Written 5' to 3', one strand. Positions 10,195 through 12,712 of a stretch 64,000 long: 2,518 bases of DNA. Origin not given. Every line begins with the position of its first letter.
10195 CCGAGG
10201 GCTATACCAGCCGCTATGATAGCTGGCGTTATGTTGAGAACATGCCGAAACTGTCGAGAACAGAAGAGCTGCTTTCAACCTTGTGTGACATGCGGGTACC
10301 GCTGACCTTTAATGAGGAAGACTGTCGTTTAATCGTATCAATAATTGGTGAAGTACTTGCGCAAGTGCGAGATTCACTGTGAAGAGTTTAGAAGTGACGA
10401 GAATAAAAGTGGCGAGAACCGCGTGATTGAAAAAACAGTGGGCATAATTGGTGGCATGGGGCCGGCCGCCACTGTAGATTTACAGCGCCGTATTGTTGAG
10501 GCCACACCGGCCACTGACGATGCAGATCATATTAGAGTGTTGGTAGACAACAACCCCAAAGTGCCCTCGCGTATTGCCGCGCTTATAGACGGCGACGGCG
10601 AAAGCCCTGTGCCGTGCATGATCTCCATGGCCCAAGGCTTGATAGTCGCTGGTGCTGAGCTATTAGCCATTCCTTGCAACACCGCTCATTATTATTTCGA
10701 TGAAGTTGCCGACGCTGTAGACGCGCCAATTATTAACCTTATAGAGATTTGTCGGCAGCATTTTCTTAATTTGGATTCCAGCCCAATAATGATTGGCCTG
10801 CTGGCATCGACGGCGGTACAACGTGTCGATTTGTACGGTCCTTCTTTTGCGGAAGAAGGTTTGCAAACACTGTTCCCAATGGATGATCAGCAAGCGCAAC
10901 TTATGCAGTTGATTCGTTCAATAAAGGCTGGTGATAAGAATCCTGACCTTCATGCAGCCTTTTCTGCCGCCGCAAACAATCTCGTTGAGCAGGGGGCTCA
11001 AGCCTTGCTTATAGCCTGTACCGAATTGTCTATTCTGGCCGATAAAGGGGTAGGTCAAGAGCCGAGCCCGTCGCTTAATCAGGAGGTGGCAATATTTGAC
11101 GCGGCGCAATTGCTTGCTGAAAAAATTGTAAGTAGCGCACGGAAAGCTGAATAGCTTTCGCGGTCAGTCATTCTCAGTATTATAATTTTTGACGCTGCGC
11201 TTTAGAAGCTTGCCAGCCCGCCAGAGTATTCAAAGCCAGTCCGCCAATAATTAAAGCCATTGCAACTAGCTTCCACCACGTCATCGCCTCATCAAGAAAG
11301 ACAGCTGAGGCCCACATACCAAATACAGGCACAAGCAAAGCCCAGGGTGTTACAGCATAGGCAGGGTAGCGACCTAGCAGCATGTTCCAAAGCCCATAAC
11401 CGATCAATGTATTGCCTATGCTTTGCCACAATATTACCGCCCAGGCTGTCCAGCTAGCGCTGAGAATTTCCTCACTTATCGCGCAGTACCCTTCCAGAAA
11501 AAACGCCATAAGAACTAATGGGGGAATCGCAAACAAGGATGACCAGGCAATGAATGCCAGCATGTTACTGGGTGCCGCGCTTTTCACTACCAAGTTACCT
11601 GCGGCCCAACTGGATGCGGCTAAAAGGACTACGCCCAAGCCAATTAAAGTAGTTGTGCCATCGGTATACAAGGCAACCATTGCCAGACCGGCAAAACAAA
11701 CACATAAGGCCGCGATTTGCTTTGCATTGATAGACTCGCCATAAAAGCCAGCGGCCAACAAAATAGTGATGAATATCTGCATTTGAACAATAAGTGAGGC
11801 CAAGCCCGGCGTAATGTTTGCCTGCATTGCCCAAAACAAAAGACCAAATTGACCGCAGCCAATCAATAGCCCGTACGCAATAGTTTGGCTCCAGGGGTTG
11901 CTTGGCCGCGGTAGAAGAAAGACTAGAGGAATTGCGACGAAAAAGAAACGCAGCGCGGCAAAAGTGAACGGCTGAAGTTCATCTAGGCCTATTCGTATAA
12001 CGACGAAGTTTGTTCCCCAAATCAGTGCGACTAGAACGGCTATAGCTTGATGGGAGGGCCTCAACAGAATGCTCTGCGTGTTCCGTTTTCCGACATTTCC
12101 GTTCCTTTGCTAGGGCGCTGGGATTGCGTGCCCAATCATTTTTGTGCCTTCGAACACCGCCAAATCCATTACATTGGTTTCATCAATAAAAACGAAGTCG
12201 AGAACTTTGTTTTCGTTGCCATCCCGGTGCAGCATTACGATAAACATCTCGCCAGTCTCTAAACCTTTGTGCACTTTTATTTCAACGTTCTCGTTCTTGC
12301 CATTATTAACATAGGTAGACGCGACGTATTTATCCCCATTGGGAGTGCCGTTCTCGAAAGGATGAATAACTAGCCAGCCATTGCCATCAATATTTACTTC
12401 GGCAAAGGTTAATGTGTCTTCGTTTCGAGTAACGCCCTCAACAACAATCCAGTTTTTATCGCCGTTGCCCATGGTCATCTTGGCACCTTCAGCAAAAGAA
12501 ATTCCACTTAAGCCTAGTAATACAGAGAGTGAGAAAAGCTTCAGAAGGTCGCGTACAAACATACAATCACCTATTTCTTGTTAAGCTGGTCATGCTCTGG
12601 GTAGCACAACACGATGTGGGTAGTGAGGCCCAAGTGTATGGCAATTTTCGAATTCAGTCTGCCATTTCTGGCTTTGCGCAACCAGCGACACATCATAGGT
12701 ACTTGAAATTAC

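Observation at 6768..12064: Compact operon of CuyA/DcyD-like lyase, HisD/HpsN-like dehydrogenase, DegT aminotransferase and Asp/Glu-family racemase, with a convergent EamA transporter: candidate organosulfonate (DHPS/sulfolactate/cysteate) or D-amino-acid pathway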

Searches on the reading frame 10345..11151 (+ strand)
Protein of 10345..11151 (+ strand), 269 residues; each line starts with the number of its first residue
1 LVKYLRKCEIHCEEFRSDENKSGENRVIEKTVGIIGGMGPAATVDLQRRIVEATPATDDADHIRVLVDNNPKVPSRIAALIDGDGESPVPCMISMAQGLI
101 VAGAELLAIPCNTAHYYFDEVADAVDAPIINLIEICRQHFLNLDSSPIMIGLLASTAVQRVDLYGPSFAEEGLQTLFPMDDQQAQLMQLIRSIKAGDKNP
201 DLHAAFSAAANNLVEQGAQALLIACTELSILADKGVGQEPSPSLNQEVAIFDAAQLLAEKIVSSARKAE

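Call 4: search_protein_families(library=ncbifam, proteins=[window:10345-11151:+])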
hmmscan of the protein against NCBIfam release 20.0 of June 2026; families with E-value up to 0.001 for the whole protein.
window:10345-11151:+ (269 aa): 3 families
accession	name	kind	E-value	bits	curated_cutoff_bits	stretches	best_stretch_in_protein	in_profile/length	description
NF052483.1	racemase_CuyB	equivalog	8.3e-78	261.4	190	1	32-264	1-224/225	cysteate racemase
TIGR00035.1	asp_race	subfamily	2.3e-39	135.4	93.1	1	29-265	2-227/236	amino acid racemase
NF007569.0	PRK10200.1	equivalog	1.3e-09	38.1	417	1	30-260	2-223/230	aspartate/glutamate racemase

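Call 5: search_protein_families(library=pfam, proteins=[window:10345-11151:+])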
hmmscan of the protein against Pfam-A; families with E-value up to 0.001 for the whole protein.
window:10345-11151:+ (269 aa): 1 family
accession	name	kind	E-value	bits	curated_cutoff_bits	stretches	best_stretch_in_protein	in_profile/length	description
PF01177.27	Asp_Glu_race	-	6.2e-33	114.8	31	1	35-234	1-191/211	Asp/Glu/Hydantoin racemase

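Call 9: search_solved_structures(query=window:10345-11151:+, show_alignments=2)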
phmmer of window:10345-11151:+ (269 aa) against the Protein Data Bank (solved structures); distinct sequences matched with E-value up to 0.001: 14.
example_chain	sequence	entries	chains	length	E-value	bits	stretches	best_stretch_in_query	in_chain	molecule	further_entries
1jfl_A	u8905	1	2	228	2.1e-37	132.4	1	30-233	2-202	ASPARTATE RACEMASE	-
3s7z_A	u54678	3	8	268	3.4e-36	128.5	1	19-232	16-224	Putative aspartate racemase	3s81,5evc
2dx7_A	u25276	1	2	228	3.9e-36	128.3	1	30-233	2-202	aspartate racemase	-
5b19_A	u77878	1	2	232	1.8e-20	77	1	30-235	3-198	Aspartate racemase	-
2zsk_A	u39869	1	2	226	6.8e-14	55.4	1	30-260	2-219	226aa long hypothetical aspartate racemase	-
5wxx_A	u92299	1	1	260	8.7e-10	42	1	32-231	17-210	McyF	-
5hqt_A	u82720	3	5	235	9.7e-10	41.8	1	30-233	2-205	aspartate/glutamate racemase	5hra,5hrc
5ell_A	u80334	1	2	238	1e-09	41.8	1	30-233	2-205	Asp/Glu_racemase family protein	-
3ojc_A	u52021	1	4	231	7e-09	39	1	30-234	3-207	Putative aspartate/glutamate racemase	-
5xnk_A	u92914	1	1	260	2e-08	37.5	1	32-231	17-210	McyF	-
5elm_A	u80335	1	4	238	2.5e-08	37.2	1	30-233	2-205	Asp/Glu_racemase family protein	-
5wxy_A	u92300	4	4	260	8.6e-08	35.5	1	32-183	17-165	McyF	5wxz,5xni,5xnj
1iu9_A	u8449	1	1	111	5.4e-06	29.6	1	150-232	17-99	aspartate racemase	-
9lyd_Q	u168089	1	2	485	0.00011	25.3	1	150-232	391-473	G-protein coupled receptor 3,Aspartate racemase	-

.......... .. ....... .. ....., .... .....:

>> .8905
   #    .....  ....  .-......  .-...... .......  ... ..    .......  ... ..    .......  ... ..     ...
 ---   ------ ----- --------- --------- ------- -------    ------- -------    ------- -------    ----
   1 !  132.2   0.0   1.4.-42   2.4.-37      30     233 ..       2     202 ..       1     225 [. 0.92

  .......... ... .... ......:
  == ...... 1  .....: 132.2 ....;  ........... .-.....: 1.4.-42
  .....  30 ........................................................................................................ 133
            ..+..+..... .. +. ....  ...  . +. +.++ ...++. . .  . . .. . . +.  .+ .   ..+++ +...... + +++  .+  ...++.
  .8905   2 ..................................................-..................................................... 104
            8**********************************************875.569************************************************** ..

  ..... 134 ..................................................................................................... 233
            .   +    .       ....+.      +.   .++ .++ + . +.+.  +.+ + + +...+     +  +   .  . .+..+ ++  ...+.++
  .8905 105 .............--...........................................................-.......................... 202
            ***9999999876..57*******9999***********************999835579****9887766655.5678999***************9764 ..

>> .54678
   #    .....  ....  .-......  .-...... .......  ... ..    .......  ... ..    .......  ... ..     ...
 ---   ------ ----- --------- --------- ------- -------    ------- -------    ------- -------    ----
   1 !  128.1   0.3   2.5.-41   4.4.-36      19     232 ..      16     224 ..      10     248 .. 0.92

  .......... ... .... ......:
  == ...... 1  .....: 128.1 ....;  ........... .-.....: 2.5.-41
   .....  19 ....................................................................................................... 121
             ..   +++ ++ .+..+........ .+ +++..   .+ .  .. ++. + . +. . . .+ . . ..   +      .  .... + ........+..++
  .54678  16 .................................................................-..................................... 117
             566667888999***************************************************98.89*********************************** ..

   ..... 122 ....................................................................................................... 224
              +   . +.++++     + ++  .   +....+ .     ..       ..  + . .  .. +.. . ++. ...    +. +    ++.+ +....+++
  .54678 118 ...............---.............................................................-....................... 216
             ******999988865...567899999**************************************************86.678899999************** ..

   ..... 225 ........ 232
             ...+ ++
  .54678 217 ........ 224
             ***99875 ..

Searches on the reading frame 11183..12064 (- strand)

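Call 4: search_protein_families(library=ncbifam, proteins=[window:11183-12064:-])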
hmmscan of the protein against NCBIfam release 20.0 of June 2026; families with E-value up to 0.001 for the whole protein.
window:11183-12064:- (294 aa): 3 families
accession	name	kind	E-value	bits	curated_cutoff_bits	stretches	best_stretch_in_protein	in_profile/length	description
NF008523.0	PRK11453.1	equivalog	9.6e-55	186.3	472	1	7-291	7-296/299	O-acetylserine/cysteine exporter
TIGR00950.1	2A78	equivalog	4e-19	69.1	230.2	1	16-276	1-263/264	carboxylate/amino acid/amine transporter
NF008432.0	PRK11272.1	equivalog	8e-14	51.5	270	1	11-286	17-292/294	drug/metabolite exporter YedA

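Call 5: search_protein_families(library=pfam, proteins=[window:11183-12064:-])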
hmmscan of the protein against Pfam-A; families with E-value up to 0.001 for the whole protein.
window:11183-12064:- (294 aa): 1 family
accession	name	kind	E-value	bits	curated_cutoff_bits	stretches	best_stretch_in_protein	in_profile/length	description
PF00892.27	EamA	-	2e-31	109.5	28.2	2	8-131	6-134/135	EamA-like transporter family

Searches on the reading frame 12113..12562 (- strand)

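Call 4: search_protein_families(library=ncbifam, proteins=[window:12113-12562:-])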
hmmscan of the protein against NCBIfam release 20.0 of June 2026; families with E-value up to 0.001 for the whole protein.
window:12113-12562:- (150 aa): 0 families

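Call 5: search_protein_families(library=pfam, proteins=[window:12113-12562:-])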
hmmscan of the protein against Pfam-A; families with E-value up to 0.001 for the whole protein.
window:12113-12562:- (150 aa): 1 family
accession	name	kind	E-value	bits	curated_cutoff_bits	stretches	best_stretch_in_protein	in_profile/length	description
PF23951.1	DUF7282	-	8.3e-17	61.8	27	1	41-127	5-91/112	Domain of unknown function (DUF7282)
